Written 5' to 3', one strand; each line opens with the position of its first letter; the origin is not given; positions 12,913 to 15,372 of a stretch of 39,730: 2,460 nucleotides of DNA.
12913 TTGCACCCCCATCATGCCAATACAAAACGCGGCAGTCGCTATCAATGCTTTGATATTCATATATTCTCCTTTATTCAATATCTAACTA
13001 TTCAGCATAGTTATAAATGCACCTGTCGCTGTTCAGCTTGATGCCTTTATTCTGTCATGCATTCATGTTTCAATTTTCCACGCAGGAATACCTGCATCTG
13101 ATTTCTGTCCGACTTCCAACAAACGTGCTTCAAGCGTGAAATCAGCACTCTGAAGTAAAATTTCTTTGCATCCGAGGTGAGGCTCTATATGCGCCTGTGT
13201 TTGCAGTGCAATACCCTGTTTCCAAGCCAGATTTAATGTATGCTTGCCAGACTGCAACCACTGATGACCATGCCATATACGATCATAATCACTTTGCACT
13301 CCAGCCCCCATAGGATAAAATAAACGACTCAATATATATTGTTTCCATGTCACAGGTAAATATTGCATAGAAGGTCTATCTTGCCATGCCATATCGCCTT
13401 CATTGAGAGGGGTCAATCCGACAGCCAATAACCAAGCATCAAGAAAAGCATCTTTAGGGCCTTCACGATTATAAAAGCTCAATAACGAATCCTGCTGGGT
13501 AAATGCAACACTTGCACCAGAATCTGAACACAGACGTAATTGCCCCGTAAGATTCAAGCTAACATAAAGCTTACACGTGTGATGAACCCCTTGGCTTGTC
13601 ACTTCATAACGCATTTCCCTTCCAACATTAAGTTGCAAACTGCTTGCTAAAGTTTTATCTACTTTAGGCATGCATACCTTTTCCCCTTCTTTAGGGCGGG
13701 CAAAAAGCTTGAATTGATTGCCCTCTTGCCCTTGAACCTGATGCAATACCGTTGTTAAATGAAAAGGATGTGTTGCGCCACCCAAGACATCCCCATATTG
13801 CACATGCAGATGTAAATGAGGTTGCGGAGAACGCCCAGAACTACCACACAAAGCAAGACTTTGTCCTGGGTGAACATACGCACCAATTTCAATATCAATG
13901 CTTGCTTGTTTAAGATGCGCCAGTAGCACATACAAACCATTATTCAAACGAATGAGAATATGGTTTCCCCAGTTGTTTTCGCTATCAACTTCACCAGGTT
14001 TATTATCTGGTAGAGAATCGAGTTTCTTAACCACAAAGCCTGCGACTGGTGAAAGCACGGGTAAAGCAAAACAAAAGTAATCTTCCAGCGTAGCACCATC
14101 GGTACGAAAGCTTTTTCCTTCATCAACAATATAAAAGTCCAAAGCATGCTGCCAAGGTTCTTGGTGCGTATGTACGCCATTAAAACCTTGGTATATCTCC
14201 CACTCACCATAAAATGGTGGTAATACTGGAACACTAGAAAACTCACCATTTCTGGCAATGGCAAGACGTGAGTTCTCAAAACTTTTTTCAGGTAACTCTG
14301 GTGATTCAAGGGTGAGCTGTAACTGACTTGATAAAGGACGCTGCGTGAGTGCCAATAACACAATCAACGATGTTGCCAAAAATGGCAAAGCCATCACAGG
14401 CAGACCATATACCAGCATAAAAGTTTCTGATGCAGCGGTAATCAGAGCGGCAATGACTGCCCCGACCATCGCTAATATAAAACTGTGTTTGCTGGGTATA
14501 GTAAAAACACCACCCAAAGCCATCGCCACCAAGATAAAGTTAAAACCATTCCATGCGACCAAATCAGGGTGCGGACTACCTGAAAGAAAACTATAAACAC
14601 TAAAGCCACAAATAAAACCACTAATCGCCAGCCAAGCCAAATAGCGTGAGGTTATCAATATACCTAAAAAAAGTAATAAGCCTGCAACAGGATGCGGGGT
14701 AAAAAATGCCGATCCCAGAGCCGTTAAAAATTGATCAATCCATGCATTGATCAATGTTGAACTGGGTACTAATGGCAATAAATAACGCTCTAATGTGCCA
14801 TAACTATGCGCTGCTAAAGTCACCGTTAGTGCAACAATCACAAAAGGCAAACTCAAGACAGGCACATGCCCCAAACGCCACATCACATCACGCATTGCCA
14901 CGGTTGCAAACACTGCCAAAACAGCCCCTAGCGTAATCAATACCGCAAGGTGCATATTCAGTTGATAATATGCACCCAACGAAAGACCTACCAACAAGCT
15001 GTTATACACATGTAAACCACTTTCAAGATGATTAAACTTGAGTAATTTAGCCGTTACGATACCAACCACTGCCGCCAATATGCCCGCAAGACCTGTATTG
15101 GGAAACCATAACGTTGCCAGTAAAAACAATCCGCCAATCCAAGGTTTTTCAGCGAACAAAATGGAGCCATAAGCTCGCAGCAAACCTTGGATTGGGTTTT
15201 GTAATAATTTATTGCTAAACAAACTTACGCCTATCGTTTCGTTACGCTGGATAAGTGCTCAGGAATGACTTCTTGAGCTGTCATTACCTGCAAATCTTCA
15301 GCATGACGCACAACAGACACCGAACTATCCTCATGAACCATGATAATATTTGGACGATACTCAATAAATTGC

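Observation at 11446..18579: Unassigned six-gene operon: TetR::PqqD - ATP-grasp - PLP decarboxylase - urea-transporter::M23 - beta-barrel OMP - TPR protein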

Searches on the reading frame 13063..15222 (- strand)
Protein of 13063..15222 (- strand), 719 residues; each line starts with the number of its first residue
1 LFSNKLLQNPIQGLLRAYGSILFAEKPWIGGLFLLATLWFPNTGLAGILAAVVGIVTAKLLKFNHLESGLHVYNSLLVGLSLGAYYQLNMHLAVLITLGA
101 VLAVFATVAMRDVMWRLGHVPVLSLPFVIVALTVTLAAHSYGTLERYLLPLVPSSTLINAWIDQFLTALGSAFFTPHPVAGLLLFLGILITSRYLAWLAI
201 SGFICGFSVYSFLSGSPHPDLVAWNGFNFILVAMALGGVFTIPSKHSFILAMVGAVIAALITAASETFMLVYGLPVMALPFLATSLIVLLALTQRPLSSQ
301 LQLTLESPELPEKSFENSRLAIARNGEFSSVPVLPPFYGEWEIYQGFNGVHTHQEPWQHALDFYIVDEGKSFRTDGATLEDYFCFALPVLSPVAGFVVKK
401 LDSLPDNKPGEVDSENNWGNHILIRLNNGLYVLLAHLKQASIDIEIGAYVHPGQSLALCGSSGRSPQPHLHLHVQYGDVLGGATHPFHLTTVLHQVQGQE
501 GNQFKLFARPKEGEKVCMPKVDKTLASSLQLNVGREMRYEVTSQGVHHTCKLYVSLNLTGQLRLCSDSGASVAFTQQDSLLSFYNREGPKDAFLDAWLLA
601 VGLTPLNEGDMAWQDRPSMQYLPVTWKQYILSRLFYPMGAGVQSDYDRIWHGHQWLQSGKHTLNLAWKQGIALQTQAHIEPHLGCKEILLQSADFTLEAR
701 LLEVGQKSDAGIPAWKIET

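Call 3: search_protein_families(library=pfam, proteins=[window:13063-15222:-], max_evalue=0.01)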
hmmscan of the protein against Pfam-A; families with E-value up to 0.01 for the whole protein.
window:13063-15222:- (719 aa): 2 families
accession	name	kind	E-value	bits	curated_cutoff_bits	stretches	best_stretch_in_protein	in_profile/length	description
PF03253.19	UT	-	1.4e-54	185.7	25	1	12-292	2-291/292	Urea transporter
PF01551.29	Peptidase_M23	-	1.7e-10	41.4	28.7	1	408-476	31-89/96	Peptidase family M23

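Call 4: search_protein_families(library=ncbifam, proteins=[window:13063-15222:-], max_evalue=0.01)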
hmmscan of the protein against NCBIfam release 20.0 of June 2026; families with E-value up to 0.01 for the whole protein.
window:13063-15222:- (719 aa): 5 families
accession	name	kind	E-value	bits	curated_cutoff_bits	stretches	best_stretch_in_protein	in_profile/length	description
TIGR03441.1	urea_trans_yut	equivalog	1.1e-34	120.1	274.6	1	10-290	3-292/292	urea transporter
NF052530.1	Heli_ShapePgp3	exception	2.5e-05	23.5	300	1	419-475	198-252/270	peptidoglycan metallopeptidase Pgp3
NF052336.1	PdgHdaseHSB100310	equivalog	0.00025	20.5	500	1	415-476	84-143/316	peptidoglycan hydrolase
NF008652.0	PRK11649.1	equivalog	0.00092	18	341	1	416-474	341-397/439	murein DD-endopeptidase MepM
NF041208.1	celldiv_DipM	equivalog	0.0061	15.8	740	1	416-475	348-405/419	cell division endopeptidase DipM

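Call 9: find_homologous_proteins(query=window:13063-15222:-)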
Query window:13063-15222:- (719 aa): 1050 proteins with E <= 0.001 among 8000 candidates; the best 120 are listed.
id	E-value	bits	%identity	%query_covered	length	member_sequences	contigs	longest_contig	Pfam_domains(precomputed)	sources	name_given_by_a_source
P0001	0.0e+0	1524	92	100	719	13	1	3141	PF01551.30,PF03253.20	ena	-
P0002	0.0e+0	1414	86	99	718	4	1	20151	PF01551.30,PF03253.20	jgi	-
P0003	0.0e+0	1225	77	95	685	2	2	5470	PF01551.30,PF03253.20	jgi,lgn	-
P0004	0.0e+0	1199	73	99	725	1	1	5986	PF01551.30,PF03253.20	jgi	-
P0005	0.0e+0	1165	71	99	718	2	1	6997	PF01551.30,PF03253.20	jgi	-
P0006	0.0e+0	1139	69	98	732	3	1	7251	PF01551.30,PF03253.20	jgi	-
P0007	0.0e+0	1135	70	99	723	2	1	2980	PF01551.30,PF03253.20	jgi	-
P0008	0.0e+0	1129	70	98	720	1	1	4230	PF01551.30,PF03253.20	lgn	-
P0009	0.0e+0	1120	67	99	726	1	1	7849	PF01551.30,PF03253.20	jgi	-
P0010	0.0e+0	1114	67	99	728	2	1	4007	PF01551.30,PF03253.20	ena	-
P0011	0.0e+0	1111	66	99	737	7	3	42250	PF01551.30,PF03253.20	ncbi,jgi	-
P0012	0.0e+0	1108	66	99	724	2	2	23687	PF01551.30,PF03253.20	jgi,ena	-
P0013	0.0e+0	1107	68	98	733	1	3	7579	PF01551.30,PF03253.20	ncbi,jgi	-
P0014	0.0e+0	1102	67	99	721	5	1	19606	PF01551.30,PF03253.20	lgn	-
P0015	0.0e+0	1102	67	99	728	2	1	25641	PF01551.30,PF03253.20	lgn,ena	-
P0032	0.0e+0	1022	62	99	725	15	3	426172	PF01551.30,PF03253.20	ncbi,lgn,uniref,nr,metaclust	ncbi:urea transporter [Ghiorsea bivora]|uniref:urea transporter n=1 Tax=Ghiorsea bivora TaxID=148554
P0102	2.4e-218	745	50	100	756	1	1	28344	PF01551.30,PF03253.20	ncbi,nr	ncbi:MAG: urea transporter [Magnetococcales bacterium]|nr:urea transporter [Magnetococcales bacteriu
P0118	4.4e-216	738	47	98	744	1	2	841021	PF01551.30,PF03253.20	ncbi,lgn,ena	-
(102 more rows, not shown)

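Call 11: find_encoding_contigs(protein=P0032, flank=10000, max_places=2)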
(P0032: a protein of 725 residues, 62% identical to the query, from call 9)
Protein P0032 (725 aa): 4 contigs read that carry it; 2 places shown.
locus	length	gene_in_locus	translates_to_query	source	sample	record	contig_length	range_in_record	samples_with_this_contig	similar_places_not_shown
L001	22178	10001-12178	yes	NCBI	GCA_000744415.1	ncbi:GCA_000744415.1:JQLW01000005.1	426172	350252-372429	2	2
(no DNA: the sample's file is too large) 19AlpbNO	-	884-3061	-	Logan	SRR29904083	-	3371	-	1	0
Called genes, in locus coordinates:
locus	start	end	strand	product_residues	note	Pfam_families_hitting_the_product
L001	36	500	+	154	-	PF04214:DUF411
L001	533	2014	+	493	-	PF00672:HAMP, PF00512:HisKA, PF02518:HATPase_c, PF13581:HATPase_c_2 (weak)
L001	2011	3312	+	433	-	PF00072:Response_reg, PF00158:Sigma54_activat, PF14532:Sigma54_activ_2, PF07728:AAA_5, PF25601:AAA_lid_14, PF02954:HTH_8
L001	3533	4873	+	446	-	-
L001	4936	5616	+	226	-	-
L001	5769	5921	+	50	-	-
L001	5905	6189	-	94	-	-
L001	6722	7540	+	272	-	PF00440:TetR_N (weak), PF05402:PqqD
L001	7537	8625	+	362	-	PF02655:ATP-grasp_3 (weak), PF02786:CPSase_L_D2 (weak), PF15632:ATPgrasp_Ter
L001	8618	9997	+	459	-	PF01168:Ala_racemase_N, PF02784:Orn_Arg_deC_N, PF00278:Orn_DAP_Arg_deC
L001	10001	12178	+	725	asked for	PF03253:UT, PF01551:Peptidase_M23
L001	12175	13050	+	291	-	-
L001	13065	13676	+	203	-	PF13432:TPR_16 (faint), PF14559:TPR_19 (faint), PF25062:ARM_TT21_N, PF07719:TPR_2 (faint), PF13428:TPR_14 (faint), PF00515:TPR_1 (faint), PF12895:ANAPC3 (weak), PF13174:TPR_6 (weak), +5 more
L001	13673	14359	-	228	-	PF02230:Abhydrolase_2, PF03959:FSH1 (weak), PF00561:Abhydrolase_1 (faint), PF20434:BD-FAE (faint)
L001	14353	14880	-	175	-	PF01569:PAP2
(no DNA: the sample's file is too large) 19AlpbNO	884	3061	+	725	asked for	PF03253:UT, PF01551:Peptidase_M23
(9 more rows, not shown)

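Call 12: find_encoding_contigs(protein=P0118, flank=10000, max_places=2)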
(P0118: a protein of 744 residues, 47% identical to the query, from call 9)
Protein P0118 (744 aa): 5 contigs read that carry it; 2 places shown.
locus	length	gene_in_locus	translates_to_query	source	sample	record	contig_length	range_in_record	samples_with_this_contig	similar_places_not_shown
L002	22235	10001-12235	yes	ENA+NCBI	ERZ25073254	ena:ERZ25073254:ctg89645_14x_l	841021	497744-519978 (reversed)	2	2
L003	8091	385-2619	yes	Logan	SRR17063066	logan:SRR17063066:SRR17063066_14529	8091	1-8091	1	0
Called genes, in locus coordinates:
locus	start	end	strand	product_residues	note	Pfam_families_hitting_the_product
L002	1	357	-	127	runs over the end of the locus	PF01381:HTH_3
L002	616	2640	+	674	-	PF07719:TPR_2 (faint), PF13371:TPR_9 (faint), PF01209:Ubie_methyltran (weak), PF13489:Methyltransf_23, PF08241:Methyltransf_11, PF08242:Methyltransf_12, PF13649:Methyltransf_25, PF13847:Methyltransf_31, +2 more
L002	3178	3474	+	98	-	-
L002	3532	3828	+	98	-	-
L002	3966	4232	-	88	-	-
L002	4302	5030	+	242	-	PF12385:Peptidase_C70 (weak), PF03412:Peptidase_C39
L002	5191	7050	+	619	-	PF05036:SPOR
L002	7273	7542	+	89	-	PF05402:PqqD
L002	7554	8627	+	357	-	PF15632:ATPgrasp_Ter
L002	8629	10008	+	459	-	PF01168:Ala_racemase_N, PF02784:Orn_Arg_deC_N, PF00278:Orn_DAP_Arg_deC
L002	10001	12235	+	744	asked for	PF03253:UT, PF01551:Peptidase_M23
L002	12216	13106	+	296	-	-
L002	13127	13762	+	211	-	PF13428:TPR_14 (faint), PF13174:TPR_6 (faint), PF00515:TPR_1 (faint), PF07719:TPR_2 (weak), PF13181:TPR_8 (faint), PF13432:TPR_16 (weak), PF14559:TPR_19 (weak)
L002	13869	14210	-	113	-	-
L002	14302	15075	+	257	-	-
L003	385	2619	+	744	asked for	PF03253:UT, PF01551:Peptidase_M23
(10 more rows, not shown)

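Call 13: find_encoding_contigs(protein=P0102, flank=10000, max_places=2)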
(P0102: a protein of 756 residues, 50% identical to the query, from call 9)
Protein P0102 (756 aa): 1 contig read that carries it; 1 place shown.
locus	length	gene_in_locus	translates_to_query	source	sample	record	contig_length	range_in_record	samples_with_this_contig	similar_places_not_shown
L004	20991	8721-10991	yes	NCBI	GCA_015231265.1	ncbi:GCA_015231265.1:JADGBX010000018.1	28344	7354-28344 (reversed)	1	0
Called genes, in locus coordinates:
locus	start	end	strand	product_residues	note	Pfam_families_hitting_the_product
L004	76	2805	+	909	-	PF08448:PAS_4, PF00989:PAS, PF08448:PAS_4, PF13426:PAS_9, PF13426:PAS_9, PF00512:HisKA, PF02518:HATPase_c, PF00072:Response_reg, +7 more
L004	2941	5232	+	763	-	PF00390:malic, PF03949:Malic_M, PF01515:PTA_PTB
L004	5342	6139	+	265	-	PF05402:PqqD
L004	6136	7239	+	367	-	PF02655:ATP-grasp_3 (faint), PF15632:ATPgrasp_Ter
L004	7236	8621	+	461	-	PF01168:Ala_racemase_N, PF02784:Orn_Arg_deC_N, PF00278:Orn_DAP_Arg_deC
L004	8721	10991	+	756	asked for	PF03253:UT, PF01551:Peptidase_M23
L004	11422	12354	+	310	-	-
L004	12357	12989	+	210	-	PF07719:TPR_2 (faint), PF13174:TPR_6 (faint), PF13428:TPR_14 (faint), PF00515:TPR_1 (faint), PF13181:TPR_8 (faint), PF13432:TPR_16 (faint), PF13424:TPR_12 (faint), PF14559:TPR_19 (faint)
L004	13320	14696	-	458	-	PF01026:TatD_DNase, PF04909:Amidohydro_2 (faint), PF04055:Radical_SAM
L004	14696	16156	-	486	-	PF04468:PSP1, PF28472:PSP1_3rd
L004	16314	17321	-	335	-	PF13177:DNA_pol3_delta2, PF00004:AAA (faint)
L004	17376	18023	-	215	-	PF13521:AAA_28, PF02223:Thymidylate_kin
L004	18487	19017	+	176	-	PF02698:DUF218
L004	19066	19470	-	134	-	PF10391:DNA_pol_lambd_f (faint), PF11731:Cdd1 (faint), PF14520:HHH_5 (weak), PF14229:DUF4332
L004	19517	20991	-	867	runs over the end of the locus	PF22673:MCP-like_PDC_1, PF02743:dCache_1, PF00015:MCPsignal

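Call 16: find_related_loci(query=A1, collection=genome_contigs, flank=10000)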
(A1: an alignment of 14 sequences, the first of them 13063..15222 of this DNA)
Query A1 (719 aa) in genome_contigs; peptide patterns used: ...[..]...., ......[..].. (x = any residue, [..] = any of these).
151 stretches matched a pattern; 114 encode a relative of the query (tblastn E <= 1e-3); the best 80 are kept; 80 distinct loci.
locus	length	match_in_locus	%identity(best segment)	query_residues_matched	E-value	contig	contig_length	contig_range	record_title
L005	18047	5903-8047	86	5-719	0e+0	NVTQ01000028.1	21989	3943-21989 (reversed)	MAG: Proteobacteria bacterium isolate NORP111 Contig_source1383C_4522, whole genome shotgun sequence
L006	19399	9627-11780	77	2-719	0e+0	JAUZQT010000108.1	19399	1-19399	MAG: Mariprofundaceae bacterium isolate 11ROV6_HD102-AMOR20_M1299 AMOR20_M1299_contig108, whole genome shotgun sequence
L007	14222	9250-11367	68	13-718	0e+0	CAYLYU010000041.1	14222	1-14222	MAG TPA_asm: uncultured Zetaproteobacteria bacterium isolate binchicken_co275_171 genome assembly, contig: NODE_6138_len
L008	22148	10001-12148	69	13-718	0e+0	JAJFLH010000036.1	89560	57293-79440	MAG: Mariprofundus sp. isolate OFTM252 OFTM252_35, whole genome shotgun sequence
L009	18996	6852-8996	67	5-719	0e+0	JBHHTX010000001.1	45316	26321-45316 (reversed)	MAG: Mariprofundaceae bacterium isolate S.9.sp1_bin.51 NODE_89_length_45316_cov_5.394689, whole genome shotgun sequence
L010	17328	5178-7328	70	7-718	0e+0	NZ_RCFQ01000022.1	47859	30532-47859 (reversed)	Mariprofundus sp. EBB-1 Pure-Culture-EBB-1_NODE_22, whole genome shotgun sequence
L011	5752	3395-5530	68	13-719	0e+0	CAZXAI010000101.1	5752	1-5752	MAG TPA_asm: uncultured Zetaproteobacteria bacterium isolate SRP216583_co2_135 genome assembly, contig: NODE_12388_lengt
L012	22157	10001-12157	66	6-719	0e+0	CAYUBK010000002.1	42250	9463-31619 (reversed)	MAG TPA_asm: uncultured Zetaproteobacteria bacterium isolate SRP216583_co1_128 genome assembly, contig: NODE_527_length_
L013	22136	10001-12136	66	13-719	0e+0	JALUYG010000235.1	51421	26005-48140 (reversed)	MAG: Mariprofundus sp. isolate 131-447_metabat2_scaf2bin.068 131-447_scaffold_339_c1, whole genome shotgun sequence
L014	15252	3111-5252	66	6-719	0e+0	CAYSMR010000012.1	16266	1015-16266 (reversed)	MAG TPA_asm: uncultured Zetaproteobacteria bacterium isolate SRP216583_co1_119 genome assembly, contig: NODE_3049_length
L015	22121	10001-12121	65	11-716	0e+0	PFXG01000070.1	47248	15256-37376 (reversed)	MAG: Zetaproteobacteria bacterium CG_4_9_14_3_um_filter_49_83 CG_4_9_14_3_um_filter_150_scaffold_688_c, whole genome sho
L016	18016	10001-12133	63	7-717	0e+0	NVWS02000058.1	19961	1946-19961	MAG: Zetaproteobacteria bacterium isolate NORP31 CoAssembly_1958265, whole genome shotgun sequence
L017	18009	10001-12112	63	12-718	0e+0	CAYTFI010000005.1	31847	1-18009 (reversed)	MAG TPA_asm: uncultured Zetaproteobacteria bacterium isolate SRP216583_co1_170 genome assembly, contig: NODE_929_length_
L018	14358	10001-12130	62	7-717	0e+0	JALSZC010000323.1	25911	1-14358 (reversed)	MAG: Ghiorsea sp. isolate S012_metabat2_scaf2bin.002 S012_NODE_873_length_25911_cov_52.472347, whole genome shotgun sequ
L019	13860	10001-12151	59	1-717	0e+0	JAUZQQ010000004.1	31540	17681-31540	MAG: Mariprofundaceae bacterium isolate GS19_ROV14_BS02-AMOR20_M1294 AMOR20_M1294_contig4, whole genome shotgun sequence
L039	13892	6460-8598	46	1-716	0e+0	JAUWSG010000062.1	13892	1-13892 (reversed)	MAG: Gammaproteobacteria bacterium isolate CSMAG_2548 CSMAG_2548_k127_128831_length_13892_cov_62.0000, whole genome shot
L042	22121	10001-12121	46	11-716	0e+0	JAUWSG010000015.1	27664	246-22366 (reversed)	MAG: Gammaproteobacteria bacterium isolate CSMAG_2548 CSMAG_2548_k127_5238153_length_27664_cov_166.6450, whole genome sh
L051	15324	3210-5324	44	16-718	0e+0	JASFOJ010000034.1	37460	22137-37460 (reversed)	MAG: Gammaproteobacteria bacterium isolate D0819M02metaG_Bin_688 D0819M02metaG_FD_scaffold_99_c1, whole genome shotgun s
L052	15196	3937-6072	46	9-715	0e+0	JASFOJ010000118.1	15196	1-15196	MAG: Gammaproteobacteria bacterium isolate D0819M02metaG_Bin_688 D0819M02metaG_FD_scaffold_904_c1, whole genome shotgun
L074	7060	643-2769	41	16-715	3e-152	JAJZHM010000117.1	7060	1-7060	MAG: Proteobacteria bacterium isolate LL7.bin33 NODE_14610_length_7060_cov_1.670994, whole genome shotgun sequence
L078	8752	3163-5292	39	16-716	9e-146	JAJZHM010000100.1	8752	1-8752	MAG: Proteobacteria bacterium isolate LL7.bin33 NODE_10126_length_8752_cov_2.173101, whole genome shotgun sequence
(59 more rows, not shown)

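Call 21: search_solved_structures(query=window:13063-15222:-, max_evalue=0.01)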
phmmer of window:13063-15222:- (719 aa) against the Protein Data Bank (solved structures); distinct sequences matched with E-value up to 0.01: 20.
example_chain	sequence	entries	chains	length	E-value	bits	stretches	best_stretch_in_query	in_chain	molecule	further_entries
8blo_A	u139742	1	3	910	3.7e-21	78.2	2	14-304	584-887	Urea transporter 2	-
3k3f_A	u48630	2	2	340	8.8e-16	60.4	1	2-293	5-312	Urea transporter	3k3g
3me1_A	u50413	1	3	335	1.8e-15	59.4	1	6-293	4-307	Urea transporter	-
3m6e_A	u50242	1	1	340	4e-15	58.2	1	2-293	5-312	Putative urea transporter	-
8xd7_A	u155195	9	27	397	3.9e-13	51.7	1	14-304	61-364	Urea transporter 2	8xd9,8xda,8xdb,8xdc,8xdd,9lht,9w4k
4ezc_A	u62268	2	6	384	4.3e-13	51.5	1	12-302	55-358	Urea transporter 1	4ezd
9j22_A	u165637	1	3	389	8.2e-11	44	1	11-296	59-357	Urea transporter 1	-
8xdf_A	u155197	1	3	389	1.3e-10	43.3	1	11-296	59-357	Urea transporter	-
9zd0_A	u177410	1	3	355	1.8e-10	42.9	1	11-296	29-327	Urea transporter 1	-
6qd5_A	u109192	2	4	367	2.5e-10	42.4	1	11-296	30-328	Urea transporter 1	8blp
8xde_A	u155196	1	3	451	3.2e-10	42.1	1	11-304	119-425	Urea transporter 2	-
8xdg_A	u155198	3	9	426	9.3e-08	33.9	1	11-304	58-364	Urea transporter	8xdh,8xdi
6jmx_A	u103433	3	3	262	0.00065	21.2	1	419-477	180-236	Peptidase M23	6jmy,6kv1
3slu_A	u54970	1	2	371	0.0013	20.1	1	416-475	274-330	M23 peptidase domain protein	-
9m7n_A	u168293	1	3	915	0.0015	20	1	413-480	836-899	Gp16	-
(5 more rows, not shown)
